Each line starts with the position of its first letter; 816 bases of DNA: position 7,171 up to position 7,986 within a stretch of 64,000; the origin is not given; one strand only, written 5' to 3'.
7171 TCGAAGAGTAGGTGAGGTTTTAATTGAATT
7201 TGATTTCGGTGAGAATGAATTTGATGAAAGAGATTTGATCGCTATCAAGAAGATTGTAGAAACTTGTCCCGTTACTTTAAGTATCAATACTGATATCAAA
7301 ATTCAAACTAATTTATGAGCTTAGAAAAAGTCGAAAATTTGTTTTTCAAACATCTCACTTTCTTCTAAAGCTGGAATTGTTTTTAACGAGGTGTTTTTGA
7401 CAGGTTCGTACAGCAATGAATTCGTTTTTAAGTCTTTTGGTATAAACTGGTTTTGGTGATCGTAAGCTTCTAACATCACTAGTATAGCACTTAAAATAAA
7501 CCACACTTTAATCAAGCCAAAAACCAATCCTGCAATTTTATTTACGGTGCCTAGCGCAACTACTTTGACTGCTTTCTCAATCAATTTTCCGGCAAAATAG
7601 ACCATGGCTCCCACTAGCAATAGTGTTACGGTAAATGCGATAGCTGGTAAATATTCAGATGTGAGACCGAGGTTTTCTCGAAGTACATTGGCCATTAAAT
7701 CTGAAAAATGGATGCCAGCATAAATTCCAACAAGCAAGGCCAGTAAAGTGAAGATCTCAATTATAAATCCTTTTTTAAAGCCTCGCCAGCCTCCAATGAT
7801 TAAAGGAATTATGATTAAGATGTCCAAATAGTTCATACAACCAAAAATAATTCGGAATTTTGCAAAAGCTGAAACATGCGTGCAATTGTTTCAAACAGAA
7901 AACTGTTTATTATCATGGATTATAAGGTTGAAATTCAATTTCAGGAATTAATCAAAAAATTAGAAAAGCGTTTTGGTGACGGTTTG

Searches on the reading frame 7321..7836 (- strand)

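Call 11: search_protein_families(library=pfam, proteins=[window:7321-7836:-])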
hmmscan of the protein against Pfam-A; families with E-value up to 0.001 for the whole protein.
window:7321-7836:- (171 aa): 1 family
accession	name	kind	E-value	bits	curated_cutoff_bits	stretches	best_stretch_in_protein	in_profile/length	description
PF02674.22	Colicin_V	-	9e-27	94.3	29.3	1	4-149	1-142/144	Colicin V production protein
